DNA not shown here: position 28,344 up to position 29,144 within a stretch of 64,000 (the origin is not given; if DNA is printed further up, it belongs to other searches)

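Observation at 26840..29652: Uncharacterised five-gene locus: a divergent 224 aa gene plus a four-gene operon ending in an RHH regulator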

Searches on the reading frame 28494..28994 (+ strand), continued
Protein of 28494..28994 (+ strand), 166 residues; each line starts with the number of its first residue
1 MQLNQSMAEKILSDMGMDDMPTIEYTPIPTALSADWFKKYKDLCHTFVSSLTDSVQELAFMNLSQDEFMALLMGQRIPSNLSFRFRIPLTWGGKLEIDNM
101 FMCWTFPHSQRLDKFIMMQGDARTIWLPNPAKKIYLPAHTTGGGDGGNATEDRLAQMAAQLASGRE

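Call 42: search_protein_families(library=pfam, proteins=[L087:7043-7477:+, L089:6600-7034:+, L087:7557-8495:+, L087:1149-2261:+, L087:2371-3453:+, L089:1945-3693:-, L089:3704-5818:-], max_evalue=1)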
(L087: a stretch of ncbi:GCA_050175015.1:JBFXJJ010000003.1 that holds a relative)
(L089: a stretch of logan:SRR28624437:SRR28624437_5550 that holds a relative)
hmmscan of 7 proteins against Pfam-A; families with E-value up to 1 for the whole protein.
L087:7043-7477:+ (144 aa): 1 family
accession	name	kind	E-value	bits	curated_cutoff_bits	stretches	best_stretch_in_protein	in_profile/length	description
PF10353.14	DUF2430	-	0.11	13.4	24.6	1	32-110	21-94/107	Protein of unknown function (DUF2430)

L089:6600-7034:+ (144 aa): 1 family
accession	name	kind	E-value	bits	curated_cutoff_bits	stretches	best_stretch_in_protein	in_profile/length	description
PF09346.15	SMI1_KNR4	-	0.013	16.5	25.4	1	41-108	17-91/125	SMI1 / KNR4 family (SUKH-1)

L087:7557-8495:+ (312 aa): 1 family
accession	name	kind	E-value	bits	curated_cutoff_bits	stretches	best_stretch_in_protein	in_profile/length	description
PF12948.12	MSP7_C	-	0.036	15.2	27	1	64-140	31-107/125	MSP7-like protein C-terminal domain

L087:1149-2261:+ (370 aa): 1 family
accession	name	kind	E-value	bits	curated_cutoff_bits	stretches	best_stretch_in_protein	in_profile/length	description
PF08373.16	RAP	-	0.045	14.2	24.2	1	19-41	26-48/58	RAP domain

L087:2371-3453:+ (360 aa): 0 families

L089:1945-3693:- (582 aa): 5 families
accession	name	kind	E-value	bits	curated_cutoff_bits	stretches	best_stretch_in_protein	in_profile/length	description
PF17833.7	pre-PUA_NIP7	-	0.02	15.7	23.1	1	49-97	4-50/80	NIP7/UPF0113, pre-PUA domain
PF05648.19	PEX11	-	0.14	12.1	23.8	1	141-196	62-118/222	Peroxisomal biogenesis factor 11 (PEX11)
PF16844.10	DIMCO_N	-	0.15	12.8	36.7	1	39-85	1-48/91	Dinitrogenase iron-molybdenum cofactor, N-terminal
PF20445.3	RHS_N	-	0.19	12.1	21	0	217-312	18-112/127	Retrotransposon hot spot proteins N-terminal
PF05814.16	Ac76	-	0.37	11.3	22.5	1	13-68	23-80/83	Orf76 (Ac76)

L089:3704-5818:- (704 aa): 2 families
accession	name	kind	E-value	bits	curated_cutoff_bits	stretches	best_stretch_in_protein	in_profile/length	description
PF07963.17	N_methyl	-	0.22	11.6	21.2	1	16-34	4-22/27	Prokaryotic N-terminal methylation motif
PF22927.2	INT1_R3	-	0.22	11.6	27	1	83-128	92-137/160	Integrator complex subunit 1, R3 domain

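Call 48: find_encoding_contigs(protein=P0316, flank=6000, max_places=1)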
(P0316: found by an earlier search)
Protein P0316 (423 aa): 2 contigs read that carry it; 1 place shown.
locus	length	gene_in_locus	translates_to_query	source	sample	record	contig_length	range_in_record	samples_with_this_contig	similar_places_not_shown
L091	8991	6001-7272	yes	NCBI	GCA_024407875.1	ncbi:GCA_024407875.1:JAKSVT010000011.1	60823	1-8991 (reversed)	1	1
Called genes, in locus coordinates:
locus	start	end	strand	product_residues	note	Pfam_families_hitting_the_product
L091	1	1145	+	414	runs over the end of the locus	-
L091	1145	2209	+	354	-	-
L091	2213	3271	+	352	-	-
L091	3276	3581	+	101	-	-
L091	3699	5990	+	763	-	PF02534:T4SS-DNA_transf, PF10412:TrwB_AAD_bind, PF12696:TraG-D_C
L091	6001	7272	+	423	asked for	-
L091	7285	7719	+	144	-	-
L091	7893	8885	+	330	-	PF01381:HTH_3, PF04545:Sigma70_r4 (faint), PF12844:HTH_19 (faint), PF13443:HTH_26 (faint), PF13560:HTH_31 (weak), PF01381:HTH_3, PF13560:HTH_31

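Call 49: find_encoding_contigs(protein=P0287, flank=6000, max_places=1)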
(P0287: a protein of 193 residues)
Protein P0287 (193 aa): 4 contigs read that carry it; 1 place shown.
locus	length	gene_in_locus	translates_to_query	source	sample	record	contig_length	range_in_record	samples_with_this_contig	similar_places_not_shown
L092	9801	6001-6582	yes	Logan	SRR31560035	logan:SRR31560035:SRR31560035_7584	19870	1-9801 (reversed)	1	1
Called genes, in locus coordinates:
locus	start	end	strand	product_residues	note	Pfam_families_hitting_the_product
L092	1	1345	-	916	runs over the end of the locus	PF13307:Helicase_C_2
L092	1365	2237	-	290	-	PF14257:DUF4349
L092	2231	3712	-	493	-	PF01336:tRNA_anti-codon, PF00152:tRNA-synt_2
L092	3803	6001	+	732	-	PF02534:T4SS-DNA_transf, PF10412:TrwB_AAD_bind, PF12696:TraG-D_C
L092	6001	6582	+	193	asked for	-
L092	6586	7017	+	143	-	-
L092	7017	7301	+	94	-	-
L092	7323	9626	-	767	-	PF00924:MS_channel_2nd, PF21082:MS_channel_3rd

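Call 50: find_encoding_contigs(protein=P0249, flank=6000, max_places=1)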
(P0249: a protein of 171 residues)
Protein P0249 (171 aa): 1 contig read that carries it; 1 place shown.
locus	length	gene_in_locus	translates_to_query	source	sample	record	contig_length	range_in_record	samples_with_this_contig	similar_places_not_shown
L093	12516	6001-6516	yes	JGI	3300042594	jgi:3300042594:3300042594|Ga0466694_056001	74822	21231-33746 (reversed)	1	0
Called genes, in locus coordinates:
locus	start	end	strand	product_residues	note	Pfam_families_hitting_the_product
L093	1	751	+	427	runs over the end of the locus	-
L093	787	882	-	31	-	-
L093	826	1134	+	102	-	-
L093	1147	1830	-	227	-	PF20772:TACO1_YebC_N, PF01709:Transcrip_reg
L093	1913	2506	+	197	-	PF01330:RuvA_N, PF00633:HHH (faint), PF14520:HHH_5, PF07499:RuvA_C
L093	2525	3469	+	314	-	-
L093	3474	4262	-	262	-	PF01551:Peptidase_M23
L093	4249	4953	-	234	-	-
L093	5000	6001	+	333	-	-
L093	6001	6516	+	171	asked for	-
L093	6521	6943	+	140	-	-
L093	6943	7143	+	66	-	PF13467:RHH_4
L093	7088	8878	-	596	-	PF02130:YbeY, PF20154:LNT_N, PF00795:CN_hydrolase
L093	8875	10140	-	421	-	PF00919:UPF0004, PF04055:Radical_SAM, PF01938:TRAM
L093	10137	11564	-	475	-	PF02934:GatB_N, PF02637:GatB_Yqey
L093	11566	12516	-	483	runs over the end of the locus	PF01425:Amidase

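Call 55: find_encoding_contigs(protein=P0305, flank=10000, max_places=1)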
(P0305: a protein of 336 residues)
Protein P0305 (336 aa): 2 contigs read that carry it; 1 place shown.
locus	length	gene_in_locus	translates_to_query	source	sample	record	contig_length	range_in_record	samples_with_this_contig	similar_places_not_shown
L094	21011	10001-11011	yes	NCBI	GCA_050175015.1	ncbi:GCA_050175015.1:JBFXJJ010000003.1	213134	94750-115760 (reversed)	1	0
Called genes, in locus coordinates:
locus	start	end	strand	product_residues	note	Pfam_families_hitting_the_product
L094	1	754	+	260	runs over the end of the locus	PF04454:Linocin_M18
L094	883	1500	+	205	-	-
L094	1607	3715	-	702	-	PF23310:TPR_27 (faint), PF08238:Sel1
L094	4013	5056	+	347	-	PF00389:2-Hacid_dh, PF02826:2-Hacid_dh_C, PF00670:AdoHcyase_NAD (weak)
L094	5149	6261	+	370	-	-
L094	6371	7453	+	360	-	-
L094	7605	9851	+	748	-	PF02534:T4SS-DNA_transf, PF10412:TrwB_AAD_bind, PF12696:TraG-D_C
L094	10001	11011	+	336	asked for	-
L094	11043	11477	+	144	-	-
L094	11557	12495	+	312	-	-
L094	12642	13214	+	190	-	PF00258:Flavodoxin_1 (weak), PF02525:Flavodoxin_2 (weak), PF03358:FMN_red, PF12724:Flavodoxin_5 (weak)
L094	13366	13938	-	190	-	PF09860:DUF2087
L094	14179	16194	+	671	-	PF00512:HisKA, PF02518:HATPase_c, PF00072:Response_reg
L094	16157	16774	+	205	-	PF00072:Response_reg, PF00196:GerE, PF08281:Sigma70_r4_2 (faint)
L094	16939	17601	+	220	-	PF01865:PhoU_div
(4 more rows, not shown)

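Call 56: find_encoding_contigs(protein=P0316, flank=10000, max_places=1)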
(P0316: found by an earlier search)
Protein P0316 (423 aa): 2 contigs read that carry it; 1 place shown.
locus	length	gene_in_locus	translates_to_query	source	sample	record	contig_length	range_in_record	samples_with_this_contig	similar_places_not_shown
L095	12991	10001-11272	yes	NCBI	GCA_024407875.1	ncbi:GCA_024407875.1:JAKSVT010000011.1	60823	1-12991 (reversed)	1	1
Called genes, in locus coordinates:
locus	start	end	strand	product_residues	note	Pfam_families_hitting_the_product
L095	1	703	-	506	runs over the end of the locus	PF04610:TrbL (weak)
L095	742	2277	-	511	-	PF04610:TrbL (weak)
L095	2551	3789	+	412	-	-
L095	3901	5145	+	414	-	-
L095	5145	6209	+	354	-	-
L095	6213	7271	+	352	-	-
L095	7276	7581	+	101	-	-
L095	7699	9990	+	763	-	PF02534:T4SS-DNA_transf, PF10412:TrwB_AAD_bind, PF12696:TraG-D_C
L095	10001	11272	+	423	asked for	-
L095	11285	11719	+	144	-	-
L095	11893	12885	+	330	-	PF01381:HTH_3, PF04545:Sigma70_r4 (faint), PF12844:HTH_19 (faint), PF13443:HTH_26 (faint), PF13560:HTH_31 (weak), PF01381:HTH_3, PF13560:HTH_31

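Call 59: search_dna_similar(query=P0287, collection=plasmids, mode=protein, max_evalue=0.01, max_rows=15)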
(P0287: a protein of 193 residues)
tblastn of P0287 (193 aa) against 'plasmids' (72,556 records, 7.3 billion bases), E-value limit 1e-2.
Records with a match: 450; places in all: 450; records where one place covers at least 80% of the query: 0.
Best place of each record, by identity: <60% 450.
By first word of the organism name: Enterobacter 253; Salmonella 59; Klebsiella 36; Escherichia 34; Citrobacter 31; Leclercia 9; Pantoea 6; Cytobacillus 5; Raoultella 4; Serratia 4; and 8 more.
By predicted mobility (MOB-suite, as given by PLSDB): conjugative 433; non-mobilizable 16; mobilizable 1.
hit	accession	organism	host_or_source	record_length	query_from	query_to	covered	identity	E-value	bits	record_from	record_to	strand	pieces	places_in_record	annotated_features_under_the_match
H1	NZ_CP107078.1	Kosakonia cowanii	pure culture,soil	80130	28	150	64%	31.9%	2e-6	54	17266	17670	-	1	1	HNH endonuclease signature motif containing protein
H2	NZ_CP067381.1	Klebsiella grimontii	Homo sapiens,urine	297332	26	150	65%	30.5%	1e-6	55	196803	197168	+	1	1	HNH endonuclease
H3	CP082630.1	Salmonella enterica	ground turkey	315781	26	150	65%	30.5%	1e-6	55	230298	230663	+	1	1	HNH endonuclease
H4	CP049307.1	Salmonella enterica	ground turkey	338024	26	150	65%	30.5%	1e-6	55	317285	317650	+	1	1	HNH endonuclease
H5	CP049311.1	Salmonella enterica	ground turkey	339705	26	150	65%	30.5%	1e-6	55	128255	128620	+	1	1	HNH endonuclease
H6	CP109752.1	Enterobacter hormaechei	whole organism,Sink Area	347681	26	150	65%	30.5%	1e-6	55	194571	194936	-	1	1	HNH endonuclease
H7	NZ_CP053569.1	Enterobacter cloacae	chicken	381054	26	150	65%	30.5%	1e-6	55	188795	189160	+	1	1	HNH endonuclease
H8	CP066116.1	Citrobacter freundii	sputum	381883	26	150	65%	30.5%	1e-6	55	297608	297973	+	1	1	HNH endonuclease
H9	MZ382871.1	Enterobacter cloacae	-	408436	26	150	65%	30.5%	1e-6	55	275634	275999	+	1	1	HNH endonuclease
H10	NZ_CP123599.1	Enterobacter cloacae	Bacterial cell culture,Blattella ...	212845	26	150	65%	30.5%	1e-6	55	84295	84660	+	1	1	HNH endonuclease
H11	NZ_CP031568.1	Enterobacter hormaechei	Homo sapiens,Rectal swab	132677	26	150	65%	30.5%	1e-6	55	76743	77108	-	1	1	HNH endonuclease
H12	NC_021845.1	Salmonella enterica subsp. enterica serovar Cubana str. ...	food,fresh alfalfa sprout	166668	26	150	65%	30.5%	1e-6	55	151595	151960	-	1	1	HNH endonuclease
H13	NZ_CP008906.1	Enterobacter hormaechei subsp. hoffmannii ECR091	urine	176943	26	150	65%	30.5%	1e-6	55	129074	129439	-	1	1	HNH endonuclease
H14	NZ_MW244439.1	Salmonella enterica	-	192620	26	150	65%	30.5%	1e-6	55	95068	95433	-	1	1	HNH endonuclease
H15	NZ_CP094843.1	Enterobacter ludwigii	cell culture,tailing mud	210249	26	150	65%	30.5%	1e-6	55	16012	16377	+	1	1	HNH endonuclease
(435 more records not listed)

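Call 60: search_dna_similar(query=window:28494-28994:+, collection=plasmids, mode=protein, max_evalue=0.01, max_rows=15)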
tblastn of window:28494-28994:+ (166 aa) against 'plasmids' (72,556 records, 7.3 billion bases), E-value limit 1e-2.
No match.

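Call 61: get_annotated_region(hit=H2, flank=6000)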
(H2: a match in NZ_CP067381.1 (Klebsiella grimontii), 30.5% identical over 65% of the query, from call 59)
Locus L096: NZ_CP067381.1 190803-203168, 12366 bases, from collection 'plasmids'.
description: Klebsiella grimontii strain 2481359 plasmid p2481359-1-VIM1-MCR9, complete sequence
organism: Klebsiella grimontii (NCBI taxid 2058152)
taxonomy: Bacteria; Pseudomonadota; Gammaproteobacteria; Enterobacterales; Enterobacteriaceae; Klebsiella; Klebsiella grimontii
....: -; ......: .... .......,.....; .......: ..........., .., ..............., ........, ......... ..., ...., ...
typing (MOB-suite, as given by PLSDB): conjugative; replicon IncHI2A,rep_cluster_1088; relaxase MOBH; mating-pair formation MPF_F
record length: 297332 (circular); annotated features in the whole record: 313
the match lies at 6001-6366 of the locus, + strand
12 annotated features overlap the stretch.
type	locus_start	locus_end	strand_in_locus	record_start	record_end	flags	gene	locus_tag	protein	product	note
CDS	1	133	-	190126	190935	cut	-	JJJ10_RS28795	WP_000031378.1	DsbA family protein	-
CDS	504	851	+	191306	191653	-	-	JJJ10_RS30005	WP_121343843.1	hypothetical protein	-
CDS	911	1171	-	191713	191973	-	-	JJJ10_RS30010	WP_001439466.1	hypothetical protein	-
CDS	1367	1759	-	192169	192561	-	-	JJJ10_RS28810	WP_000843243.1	hypothetical protein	-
CDS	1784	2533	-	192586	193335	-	-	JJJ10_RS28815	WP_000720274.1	thioredoxin fold domain-containing protein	-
CDS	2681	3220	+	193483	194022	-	-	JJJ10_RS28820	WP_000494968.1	lytic transglycosylase domain-containing protein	-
CDS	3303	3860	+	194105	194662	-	-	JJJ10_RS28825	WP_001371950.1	HAD domain-containing protein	-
CDS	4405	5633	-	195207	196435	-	-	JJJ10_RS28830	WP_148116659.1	IS3-like element ISEc27 family transposase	GO:0006313 - DNA transposition [Evidence IEA]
CDS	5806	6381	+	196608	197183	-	-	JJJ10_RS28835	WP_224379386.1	HNH endonuclease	-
CDS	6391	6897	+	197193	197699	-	-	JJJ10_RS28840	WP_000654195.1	YrhA family protein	-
CDS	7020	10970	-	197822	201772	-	-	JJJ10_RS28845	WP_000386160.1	conjugal transfer protein TraG N-terminal domain-containing protein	-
CDS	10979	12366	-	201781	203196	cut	trhH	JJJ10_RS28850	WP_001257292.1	IncHI-type conjugal transfer protein TrhH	-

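Call 62: get_annotated_region(hit=H1, flank=6000)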
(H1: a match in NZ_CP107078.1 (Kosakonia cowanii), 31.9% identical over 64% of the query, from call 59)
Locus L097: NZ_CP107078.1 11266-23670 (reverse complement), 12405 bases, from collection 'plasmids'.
description: Kosakonia cowanii strain LT-1 plasmid unnamed1, complete sequence
organism: Kosakonia cowanii (NCBI taxid 208223)
taxonomy: Bacteria; Pseudomonadota; Gammaproteobacteria; Enterobacterales; Enterobacteriaceae; Kosakonia; Kosakonia cowanii
host: -; source: pure culture,soil; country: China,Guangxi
typing (MOB-suite, as given by PLSDB): non-mobilizable
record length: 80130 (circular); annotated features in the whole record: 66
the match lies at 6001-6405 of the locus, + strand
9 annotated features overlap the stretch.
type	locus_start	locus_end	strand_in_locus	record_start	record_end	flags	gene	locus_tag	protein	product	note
CDS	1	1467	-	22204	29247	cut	-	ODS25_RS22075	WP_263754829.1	Ig-like domain-containing protein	-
CDS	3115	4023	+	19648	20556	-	repA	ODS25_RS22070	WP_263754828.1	plasmid replication initiator RepA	-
CDS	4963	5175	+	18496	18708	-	-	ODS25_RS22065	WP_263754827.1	hypothetical protein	-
CDS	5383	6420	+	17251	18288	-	-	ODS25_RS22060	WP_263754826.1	HNH endonuclease signature motif containing protein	-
CDS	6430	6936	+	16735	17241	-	-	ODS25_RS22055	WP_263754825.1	YrhA family protein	-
CDS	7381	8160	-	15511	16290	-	-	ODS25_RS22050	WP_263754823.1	TraX family protein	-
CDS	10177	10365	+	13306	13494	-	-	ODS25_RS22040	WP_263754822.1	hypothetical protein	-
CDS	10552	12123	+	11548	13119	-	-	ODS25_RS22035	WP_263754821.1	AAA family ATPase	-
CDS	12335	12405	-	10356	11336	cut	-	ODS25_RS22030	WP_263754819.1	hypothetical protein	-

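Call 71: search_protein_families(library=pfam, proteins=[L096:6391-6897:+, L097:6430-6936:+, L096:5806-6381:+, L097:5383-6420:+, L093:5000-6001:+, L095:6213-7271:+, L095:2551-3789:+, L095:3901-5145:+, P0287], max_evalue=0.5)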
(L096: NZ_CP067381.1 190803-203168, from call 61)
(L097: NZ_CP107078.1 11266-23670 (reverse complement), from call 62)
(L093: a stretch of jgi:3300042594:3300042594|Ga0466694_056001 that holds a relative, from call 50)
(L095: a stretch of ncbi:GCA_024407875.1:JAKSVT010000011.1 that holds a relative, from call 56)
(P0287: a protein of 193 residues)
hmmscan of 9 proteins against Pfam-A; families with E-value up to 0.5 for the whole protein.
L096:6391-6897:+ (168 aa): 1 family
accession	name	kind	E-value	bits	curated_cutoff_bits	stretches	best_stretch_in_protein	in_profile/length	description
PF20364.3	DUF6659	-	0.063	13.9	27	1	96-131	3-37/131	Family of unknown function (DUF6659)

L097:6430-6936:+ (168 aa): 1 family
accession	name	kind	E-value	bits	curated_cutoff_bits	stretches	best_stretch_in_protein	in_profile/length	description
PF20364.3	DUF6659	-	0.024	15.3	27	1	96-151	3-57/131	Family of unknown function (DUF6659)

L096:5806-6381:+ (191 aa): 2 families
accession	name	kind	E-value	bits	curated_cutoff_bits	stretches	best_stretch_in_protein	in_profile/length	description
PF01844.29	HNH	-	2.6e-05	24.7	21.4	1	126-149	13-36/47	HNH endonuclease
PF13392.12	HNH_3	-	0.0093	16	24.8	1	118-149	10-39/46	HNH endonuclease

L097:5383-6420:+ (345 aa): 4 families
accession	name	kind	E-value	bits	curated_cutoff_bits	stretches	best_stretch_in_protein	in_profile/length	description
PF01844.29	HNH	-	5.8e-05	23.6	21.4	1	280-303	13-36/47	HNH endonuclease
PF13392.12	HNH_3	-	0.043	13.9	24.8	1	272-286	10-24/46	HNH endonuclease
PF25709.1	crAss_PVA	-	0.076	13.4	27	0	132-161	50-79/105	Portal vertex auxiliary protein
PF25702.1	CrAss_Ring_2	-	0.23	11.5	27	1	198-244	76-123/210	Phage tail ring protein 2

L093:5000-6001:+ (333 aa): 2 families
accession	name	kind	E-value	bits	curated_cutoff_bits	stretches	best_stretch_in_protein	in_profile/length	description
PF08378.17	NERD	-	0.016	16.1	22.1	1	173-271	12-110/111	Nuclease-related domain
PF14017.11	DUF4233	-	0.085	13.7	27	1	19-86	36-104/107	Protein of unknown function (DUF4233)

L095:6213-7271:+ (352 aa): 2 families
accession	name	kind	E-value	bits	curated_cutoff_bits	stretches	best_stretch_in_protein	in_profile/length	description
PF09739.14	MCM_bind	-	0.12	11.2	25.6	1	108-224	115-223/577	Mini-chromosome maintenance replisome factor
PF03666.18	NPR3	-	0.35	10.1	27.5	1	96-175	32-104/456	Nitrogen Permease regulator of amino acid transport activity 3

L095:2551-3789:+ (412 aa): 0 families

L095:3901-5145:+ (414 aa): 0 families

P0287 (193 aa): 1 family
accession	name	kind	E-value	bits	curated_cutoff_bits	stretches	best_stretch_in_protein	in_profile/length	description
PF13135.11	DUF3947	-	0.31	11.8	25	1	103-150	43-89/91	Protein of unknown function (DUF3947)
